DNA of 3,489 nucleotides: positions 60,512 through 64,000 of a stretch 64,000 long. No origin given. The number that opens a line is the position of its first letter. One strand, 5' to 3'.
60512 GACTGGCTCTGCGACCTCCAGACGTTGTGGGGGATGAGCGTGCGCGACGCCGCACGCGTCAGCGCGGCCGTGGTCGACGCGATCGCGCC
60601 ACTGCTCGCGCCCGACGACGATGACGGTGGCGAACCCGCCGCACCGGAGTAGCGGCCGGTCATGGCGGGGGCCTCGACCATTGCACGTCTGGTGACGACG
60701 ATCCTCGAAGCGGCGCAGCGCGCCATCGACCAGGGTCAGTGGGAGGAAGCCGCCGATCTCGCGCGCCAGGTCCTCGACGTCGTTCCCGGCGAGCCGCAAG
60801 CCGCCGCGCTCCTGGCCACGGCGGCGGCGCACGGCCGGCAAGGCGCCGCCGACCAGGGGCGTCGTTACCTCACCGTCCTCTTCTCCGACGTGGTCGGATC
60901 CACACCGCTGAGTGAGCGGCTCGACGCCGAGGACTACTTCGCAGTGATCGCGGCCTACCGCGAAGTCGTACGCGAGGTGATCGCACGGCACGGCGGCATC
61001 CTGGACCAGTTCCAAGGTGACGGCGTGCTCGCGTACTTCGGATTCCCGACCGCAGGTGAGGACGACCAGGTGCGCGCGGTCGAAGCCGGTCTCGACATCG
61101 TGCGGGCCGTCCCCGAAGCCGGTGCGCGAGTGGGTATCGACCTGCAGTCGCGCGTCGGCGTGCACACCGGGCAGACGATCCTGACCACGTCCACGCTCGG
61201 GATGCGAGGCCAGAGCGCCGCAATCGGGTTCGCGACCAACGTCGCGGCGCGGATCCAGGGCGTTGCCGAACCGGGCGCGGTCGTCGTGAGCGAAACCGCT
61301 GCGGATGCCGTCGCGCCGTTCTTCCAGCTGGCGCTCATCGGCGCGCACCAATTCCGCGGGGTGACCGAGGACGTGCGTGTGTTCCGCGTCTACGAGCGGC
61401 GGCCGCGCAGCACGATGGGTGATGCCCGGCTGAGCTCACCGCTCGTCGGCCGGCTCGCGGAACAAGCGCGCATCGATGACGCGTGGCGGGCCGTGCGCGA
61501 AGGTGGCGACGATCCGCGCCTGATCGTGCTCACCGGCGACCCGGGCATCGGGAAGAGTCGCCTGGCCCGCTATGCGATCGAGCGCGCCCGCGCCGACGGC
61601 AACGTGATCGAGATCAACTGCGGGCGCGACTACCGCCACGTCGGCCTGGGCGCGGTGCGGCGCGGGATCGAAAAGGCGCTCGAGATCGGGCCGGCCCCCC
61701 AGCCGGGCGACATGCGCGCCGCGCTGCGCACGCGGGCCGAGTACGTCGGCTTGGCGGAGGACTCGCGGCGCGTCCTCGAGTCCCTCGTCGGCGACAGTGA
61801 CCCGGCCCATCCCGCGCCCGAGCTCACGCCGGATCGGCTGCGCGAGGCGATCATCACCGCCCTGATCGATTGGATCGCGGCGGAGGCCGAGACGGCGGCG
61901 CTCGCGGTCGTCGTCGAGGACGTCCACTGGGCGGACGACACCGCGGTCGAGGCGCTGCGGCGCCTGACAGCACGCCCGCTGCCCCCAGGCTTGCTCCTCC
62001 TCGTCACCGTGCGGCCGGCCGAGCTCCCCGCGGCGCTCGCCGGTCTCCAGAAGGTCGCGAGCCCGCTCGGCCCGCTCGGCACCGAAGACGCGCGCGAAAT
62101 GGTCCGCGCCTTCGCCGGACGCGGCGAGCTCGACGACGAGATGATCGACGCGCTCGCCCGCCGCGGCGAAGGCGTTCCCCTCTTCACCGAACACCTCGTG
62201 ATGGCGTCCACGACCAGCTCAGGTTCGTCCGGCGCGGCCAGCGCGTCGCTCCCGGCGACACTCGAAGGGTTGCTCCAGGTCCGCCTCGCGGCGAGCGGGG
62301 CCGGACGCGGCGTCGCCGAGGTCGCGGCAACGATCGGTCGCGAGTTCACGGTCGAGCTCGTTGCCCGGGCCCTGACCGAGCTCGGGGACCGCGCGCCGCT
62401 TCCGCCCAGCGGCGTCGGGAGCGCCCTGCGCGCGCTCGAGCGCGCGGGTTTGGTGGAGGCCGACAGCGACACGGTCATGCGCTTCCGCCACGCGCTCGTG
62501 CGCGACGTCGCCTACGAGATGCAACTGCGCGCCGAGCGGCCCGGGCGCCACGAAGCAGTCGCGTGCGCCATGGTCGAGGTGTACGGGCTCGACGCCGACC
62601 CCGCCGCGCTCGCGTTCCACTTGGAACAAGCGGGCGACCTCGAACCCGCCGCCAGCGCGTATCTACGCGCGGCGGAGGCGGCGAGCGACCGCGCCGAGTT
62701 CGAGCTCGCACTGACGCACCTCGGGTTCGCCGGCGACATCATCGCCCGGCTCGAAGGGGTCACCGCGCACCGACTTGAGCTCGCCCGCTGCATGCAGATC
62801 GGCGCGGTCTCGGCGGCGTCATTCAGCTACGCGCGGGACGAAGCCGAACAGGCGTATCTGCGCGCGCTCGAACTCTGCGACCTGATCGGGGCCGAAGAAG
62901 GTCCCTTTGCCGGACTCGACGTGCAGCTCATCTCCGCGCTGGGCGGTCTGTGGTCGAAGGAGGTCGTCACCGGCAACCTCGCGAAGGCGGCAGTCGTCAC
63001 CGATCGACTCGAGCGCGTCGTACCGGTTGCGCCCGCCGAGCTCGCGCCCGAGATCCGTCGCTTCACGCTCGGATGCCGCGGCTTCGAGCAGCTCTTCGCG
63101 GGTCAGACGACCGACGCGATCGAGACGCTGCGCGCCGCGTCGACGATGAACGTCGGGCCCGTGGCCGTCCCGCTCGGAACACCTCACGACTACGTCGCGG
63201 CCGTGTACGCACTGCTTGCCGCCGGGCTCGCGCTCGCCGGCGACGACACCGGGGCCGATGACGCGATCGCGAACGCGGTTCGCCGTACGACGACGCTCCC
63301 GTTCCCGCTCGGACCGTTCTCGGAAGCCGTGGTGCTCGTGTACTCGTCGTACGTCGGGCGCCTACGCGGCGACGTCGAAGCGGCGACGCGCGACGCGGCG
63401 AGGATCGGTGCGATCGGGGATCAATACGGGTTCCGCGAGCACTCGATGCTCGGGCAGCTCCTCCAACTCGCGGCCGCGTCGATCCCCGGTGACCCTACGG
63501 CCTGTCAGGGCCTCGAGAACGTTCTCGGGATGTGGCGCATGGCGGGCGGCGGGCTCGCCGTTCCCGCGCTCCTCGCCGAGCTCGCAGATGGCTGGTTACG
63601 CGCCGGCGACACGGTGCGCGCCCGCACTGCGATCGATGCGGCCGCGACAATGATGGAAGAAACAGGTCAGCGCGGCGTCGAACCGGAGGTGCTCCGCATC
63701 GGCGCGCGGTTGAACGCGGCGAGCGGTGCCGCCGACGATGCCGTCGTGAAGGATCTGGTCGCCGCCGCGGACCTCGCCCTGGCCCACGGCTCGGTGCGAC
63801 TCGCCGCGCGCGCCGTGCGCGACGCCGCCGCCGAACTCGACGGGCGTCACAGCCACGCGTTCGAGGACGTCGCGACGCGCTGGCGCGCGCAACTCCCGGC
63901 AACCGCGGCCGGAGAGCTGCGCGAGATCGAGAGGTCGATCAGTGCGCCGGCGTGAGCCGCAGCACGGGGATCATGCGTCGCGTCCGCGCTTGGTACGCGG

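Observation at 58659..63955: Co-oriented five-gene cyclic-nucleotide module: two stand-alone CNB proteins, two small paralogous proteins and a cyclase-STAND-TPR giant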

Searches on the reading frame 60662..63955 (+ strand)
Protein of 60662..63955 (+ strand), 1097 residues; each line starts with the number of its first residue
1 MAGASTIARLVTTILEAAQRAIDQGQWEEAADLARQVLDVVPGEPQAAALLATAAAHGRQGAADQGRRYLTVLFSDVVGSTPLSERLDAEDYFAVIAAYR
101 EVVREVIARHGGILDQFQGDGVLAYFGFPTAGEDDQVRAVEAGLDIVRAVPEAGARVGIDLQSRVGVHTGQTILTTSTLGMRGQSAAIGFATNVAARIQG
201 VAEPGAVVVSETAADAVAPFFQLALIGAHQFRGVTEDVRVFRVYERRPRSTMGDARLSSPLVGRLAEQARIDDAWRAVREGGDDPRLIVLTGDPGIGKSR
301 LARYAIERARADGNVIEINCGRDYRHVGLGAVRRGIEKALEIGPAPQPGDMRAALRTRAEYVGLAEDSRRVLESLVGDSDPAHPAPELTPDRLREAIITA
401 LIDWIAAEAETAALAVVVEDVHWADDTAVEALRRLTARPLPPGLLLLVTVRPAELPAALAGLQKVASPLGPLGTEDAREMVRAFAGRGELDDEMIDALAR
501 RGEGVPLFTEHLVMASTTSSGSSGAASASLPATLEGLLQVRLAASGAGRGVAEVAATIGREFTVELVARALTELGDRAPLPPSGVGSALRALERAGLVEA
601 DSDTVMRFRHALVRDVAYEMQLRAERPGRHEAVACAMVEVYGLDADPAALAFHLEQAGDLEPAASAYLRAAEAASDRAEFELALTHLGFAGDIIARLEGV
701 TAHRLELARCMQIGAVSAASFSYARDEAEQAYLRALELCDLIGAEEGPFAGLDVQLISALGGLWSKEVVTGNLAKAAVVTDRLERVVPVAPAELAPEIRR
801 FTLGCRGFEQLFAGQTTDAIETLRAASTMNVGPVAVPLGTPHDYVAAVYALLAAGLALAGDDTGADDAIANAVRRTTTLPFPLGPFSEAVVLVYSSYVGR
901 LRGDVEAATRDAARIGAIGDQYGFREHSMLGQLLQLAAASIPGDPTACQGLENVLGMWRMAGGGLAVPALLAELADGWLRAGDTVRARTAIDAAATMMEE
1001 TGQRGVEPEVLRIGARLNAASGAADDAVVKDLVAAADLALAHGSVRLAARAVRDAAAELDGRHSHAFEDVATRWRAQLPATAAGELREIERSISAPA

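Call 3: search_protein_families(library=pfam, proteins=[window:60662-63955:+], max_evalue=0.1)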
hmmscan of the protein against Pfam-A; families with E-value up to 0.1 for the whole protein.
window:60662-63955:+ (1097 aa): 11 families
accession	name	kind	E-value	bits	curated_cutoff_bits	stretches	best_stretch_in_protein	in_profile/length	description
PF13191.12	AAA_16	-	1.3e-18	68.5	32.6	1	260-442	1-162/167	AAA ATPase domain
PF00211.25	Guanylate_cyc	-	7.8e-13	48.9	21.9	1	70-232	9-171/183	Adenylate and Guanylate cyclase catalytic domain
PF13401.12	AAA_22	-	8.3e-06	26.6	27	1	284-436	4-108/130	AAA domain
PF05729.18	NACHT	-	0.00021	21.6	26.7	0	429-484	107-163/167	NACHT domain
PF24883.2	NPHP3_N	-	0.00085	20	24.8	1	274-314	11-51/164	Nephrocystin 3, N-terminal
PF20720.3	nSTAND3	-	0.0033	17.6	27.2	1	284-319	16-52/155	Novel STAND NTPase 3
PF06414.18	Zeta_toxin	-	0.0093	15.9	22.3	1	280-319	12-50/199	Zeta toxin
PF19110.5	DUF5797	-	0.032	14.4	25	0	582-615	123-156/163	Family of unknown function (DUF5797)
PF09613.16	HrpB1_HrpK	-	0.046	13.8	29.3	0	17-54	51-88/126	Bacterial type III secretion protein (HrpB1_HrpK)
PF07728.20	AAA_5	-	0.063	13.7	22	0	288-324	2-37/139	AAA domain (dynein-related subfamily)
PF00158.32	Sigma54_activat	-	0.084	13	20.2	0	268-321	5-59/168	Sigma-54 interaction domain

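Call 4: search_protein_families(library=ncbifam, proteins=[window:60662-63955:+], max_evalue=0.1)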
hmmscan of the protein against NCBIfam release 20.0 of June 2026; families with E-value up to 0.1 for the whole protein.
window:60662-63955:+ (1097 aa): 4 families
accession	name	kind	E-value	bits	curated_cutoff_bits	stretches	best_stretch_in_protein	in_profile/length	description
TIGR03903.1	TOMM_kin_cyc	equivalog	7.9e-75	252.6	705.75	1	53-1052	270-1261/1267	TOMM system kinase/cyclase fusion protein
NF058673.1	LipAdnlyCyLipJMY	equivalog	1e-13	50.9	800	1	57-241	283-447/449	bifunctional lipase/adenylate cyclase LipJ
TIGR02928.1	TIGR02928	subfamily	0.019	13.8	181.3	1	260-320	16-82/366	orc1/cdc6 family replication initiation protein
NF038308.1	RNA_repair_RtcR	equivalog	0.036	12.9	650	1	288-321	207-244/530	RNA repair transcriptional activator RtcR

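Call 8: find_encoding_contigs(protein=window:60662-63955:+, flank=10000, max_places=6)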
Protein window:60662-63955:+ (1097 aa): no gene with exactly this product is on record in the collection.

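Call 20: find_related_loci(query=window:60662-63955:+, collection=genome_contigs, flank=8000)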
Query window:60662-63955:+ (1097 aa) in genome_contigs; peptide patterns used: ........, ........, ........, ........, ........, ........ (x = any residue, [..] = any of these).
599 stretches matched a pattern (row limit reached: there are more); 337 encode a relative of the query (tblastn E <= 1e-3); the best 80 are kept; 79 distinct loci.
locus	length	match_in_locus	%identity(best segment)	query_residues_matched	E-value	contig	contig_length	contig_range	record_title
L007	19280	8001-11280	94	1-1093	0e+0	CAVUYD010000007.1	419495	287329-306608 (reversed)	MAG: uncultured Actinomycetes bacterium isolate MFD05942.bin.2.133 genome assembly, contig: contig_34083, whole genome s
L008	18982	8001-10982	32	4-1013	6e-89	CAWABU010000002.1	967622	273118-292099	MAG: uncultured Acidimicrobiaceae bacterium isolate MFD04967.bin.2.22 genome assembly, contig: contig_19287, whole genom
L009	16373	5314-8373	27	67-1066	3e-78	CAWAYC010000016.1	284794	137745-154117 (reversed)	MAG: uncultured Alphaproteobacteria bacterium isolate MFD05841.bin.3.161 genome assembly, contig: contig_23751, whole ge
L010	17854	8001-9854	33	67-671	2e-53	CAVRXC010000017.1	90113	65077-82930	MAG: uncultured Actinomycetes bacterium isolate MFD02242.bin.2.296 genome assembly, contig: contig_85485, whole genome s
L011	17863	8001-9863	32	51-663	1e-52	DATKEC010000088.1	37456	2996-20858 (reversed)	MAG TPA_asm: Acidimicrobiia bacterium isolate SMAG_U14489 k141_374143, whole genome shotgun sequence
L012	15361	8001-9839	30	71-670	3e-52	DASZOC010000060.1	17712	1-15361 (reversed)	MAG TPA_asm: Actinomycetota bacterium isolate SMAG_U5934 k141_149443, whole genome shotgun sequence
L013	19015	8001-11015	35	25-1039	1e-80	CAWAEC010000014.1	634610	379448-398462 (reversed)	MAG: uncultured Acidimicrobiaceae bacterium isolate MFD00731.bin.2.167 genome assembly, contig: contig_5382, whole genom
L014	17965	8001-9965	31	59-672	5e-50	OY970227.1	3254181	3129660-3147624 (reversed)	MAG: uncultured Acidimicrobiia bacterium isolate MFD06229.bin.1.171 genome assembly, chromosome: 1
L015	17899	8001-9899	31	51-678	7e-50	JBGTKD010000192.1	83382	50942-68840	MAG: Acidimicrobiia bacterium isolate JTS-RE304 k141_9355499, whole genome shotgun sequence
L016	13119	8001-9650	31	67-660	1e-49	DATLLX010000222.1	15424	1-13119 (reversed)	MAG TPA_asm: Gaiellales bacterium isolate SMAG_U13759 k141_5504083, whole genome shotgun sequence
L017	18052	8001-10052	31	15-693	5e-49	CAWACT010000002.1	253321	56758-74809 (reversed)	MAG: uncultured Actinomycetes bacterium isolate MFD00962.bin.2.16 genome assembly, contig: contig_151300, whole genome s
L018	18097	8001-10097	30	15-702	3e-48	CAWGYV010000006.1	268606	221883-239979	MAG: uncultured Acidimicrobiia bacterium isolate MFD02360.bin.2.54 genome assembly, contig: contig_15603, whole genome s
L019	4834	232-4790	31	67-678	4e-48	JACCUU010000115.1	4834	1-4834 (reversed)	MAG: Actinomycetota bacterium isolate MGR_bin108 SD2897-2912_k127_5182266, whole genome shotgun sequence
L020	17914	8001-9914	30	67-674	7e-49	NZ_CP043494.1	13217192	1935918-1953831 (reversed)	Archangium minus strain Cbm 6 chromosome, complete genome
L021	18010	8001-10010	28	67-738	1e-47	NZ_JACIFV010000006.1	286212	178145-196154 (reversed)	Rhizobium aethiopicum strain SEMIA 4074 Ga0394386_06, whole genome shotgun sequence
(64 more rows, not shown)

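Call 30: search_protein_families(library=padloc, proteins=[window:60662-63955:+], max_evalue=0.01)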
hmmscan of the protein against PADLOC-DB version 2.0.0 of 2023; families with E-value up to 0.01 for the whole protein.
window:60662-63955:+ (1097 aa): 10 families
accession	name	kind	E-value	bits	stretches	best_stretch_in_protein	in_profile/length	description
PDLC02367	PycC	-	1.9e-16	58.2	1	71-215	45-190/226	-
PDLC00734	PycC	-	2.4e-14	51.3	1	5-211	129-338/374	Pycsar cyclase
PDLC00766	PycC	-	1.2e-09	35.9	1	71-216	45-194/232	Pycsar cyclase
PDLC02370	PycC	-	2.2e-09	35.2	1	66-211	78-232/340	-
PDLC00767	PycC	-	8.6e-07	26.6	1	67-212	90-244/337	Pycsar cyclase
PDLC00764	PycC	-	3.8e-06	24.1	1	62-206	87-242/449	Pycsar cyclase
PDLC02369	PycC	-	1.1e-05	23.1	1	71-217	48-191/248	-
PDLC00765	PycC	-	6e-05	20.3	1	72-222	260-417/477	Pycsar cyclase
PDLC02366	PycC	-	0.0038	14.2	1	97-217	79-201/486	-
PDLC04140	mad8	-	0.008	13.7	0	274-391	16-101/314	mads_8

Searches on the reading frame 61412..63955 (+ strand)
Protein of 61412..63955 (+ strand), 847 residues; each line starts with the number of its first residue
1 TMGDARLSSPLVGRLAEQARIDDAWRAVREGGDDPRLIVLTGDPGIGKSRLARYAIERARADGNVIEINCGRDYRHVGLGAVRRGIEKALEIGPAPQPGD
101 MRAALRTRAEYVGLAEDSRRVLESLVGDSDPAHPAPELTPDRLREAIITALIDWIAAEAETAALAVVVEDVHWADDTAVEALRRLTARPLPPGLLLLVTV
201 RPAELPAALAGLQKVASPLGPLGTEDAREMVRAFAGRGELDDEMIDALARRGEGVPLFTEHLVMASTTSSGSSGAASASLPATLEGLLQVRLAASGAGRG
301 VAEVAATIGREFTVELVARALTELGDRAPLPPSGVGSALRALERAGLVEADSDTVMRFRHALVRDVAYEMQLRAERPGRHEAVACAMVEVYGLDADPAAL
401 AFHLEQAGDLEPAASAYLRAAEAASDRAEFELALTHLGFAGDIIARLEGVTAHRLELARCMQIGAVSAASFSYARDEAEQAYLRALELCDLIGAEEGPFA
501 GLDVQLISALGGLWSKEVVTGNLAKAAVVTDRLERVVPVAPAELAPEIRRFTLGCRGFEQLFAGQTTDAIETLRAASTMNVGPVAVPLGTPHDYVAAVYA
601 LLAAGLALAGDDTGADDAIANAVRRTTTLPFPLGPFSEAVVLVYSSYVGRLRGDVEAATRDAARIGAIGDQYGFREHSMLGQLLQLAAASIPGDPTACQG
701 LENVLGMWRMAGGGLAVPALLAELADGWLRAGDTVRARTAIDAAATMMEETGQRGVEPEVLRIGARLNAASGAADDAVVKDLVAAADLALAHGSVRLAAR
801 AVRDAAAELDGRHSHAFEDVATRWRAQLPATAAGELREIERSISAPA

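Call 56: search_solved_structures(query=window:61412-63955:+, max_evalue=1, show_alignments=0)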
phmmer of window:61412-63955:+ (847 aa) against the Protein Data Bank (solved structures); distinct sequences matched with E-value up to 1: 0.

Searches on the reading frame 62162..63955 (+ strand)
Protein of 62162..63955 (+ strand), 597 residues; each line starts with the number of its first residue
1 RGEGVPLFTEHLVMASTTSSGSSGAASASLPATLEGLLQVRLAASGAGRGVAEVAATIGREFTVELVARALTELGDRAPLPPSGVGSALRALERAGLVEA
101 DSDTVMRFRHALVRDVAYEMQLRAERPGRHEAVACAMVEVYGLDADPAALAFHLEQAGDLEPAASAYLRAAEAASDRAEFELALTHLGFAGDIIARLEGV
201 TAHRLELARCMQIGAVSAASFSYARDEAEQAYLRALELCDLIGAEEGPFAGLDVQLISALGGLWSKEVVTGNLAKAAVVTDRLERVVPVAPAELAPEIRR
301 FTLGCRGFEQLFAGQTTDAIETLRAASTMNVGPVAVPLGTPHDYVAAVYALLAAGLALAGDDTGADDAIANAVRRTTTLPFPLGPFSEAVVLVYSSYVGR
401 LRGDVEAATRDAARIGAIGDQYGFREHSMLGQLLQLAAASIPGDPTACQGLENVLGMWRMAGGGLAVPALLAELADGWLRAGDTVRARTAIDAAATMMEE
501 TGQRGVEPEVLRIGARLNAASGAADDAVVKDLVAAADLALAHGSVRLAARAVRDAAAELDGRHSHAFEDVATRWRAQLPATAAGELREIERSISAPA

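Call 57: search_protein_families(library=pfam, proteins=[window:62162-63955:+], max_evalue=10)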
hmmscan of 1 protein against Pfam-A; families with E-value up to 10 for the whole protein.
window:62162-63955:+ (597 aa): 4 families
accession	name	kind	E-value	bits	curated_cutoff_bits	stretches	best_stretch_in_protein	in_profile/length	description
PF19110.5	DUF5797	-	0.054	13.7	25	1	81-115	122-156/163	Family of unknown function (DUF5797)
PF12840.13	HTH_20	-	0.059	13.8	27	1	68-99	18-49/51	Helix-turn-helix domain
PF10938.13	YfdX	-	0.1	13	26.6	1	479-560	12-102/149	YfdX protein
PF01978.25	TrmB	-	0.2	12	25.6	1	71-109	25-63/68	Sugar-specific transcriptional regulator TrmB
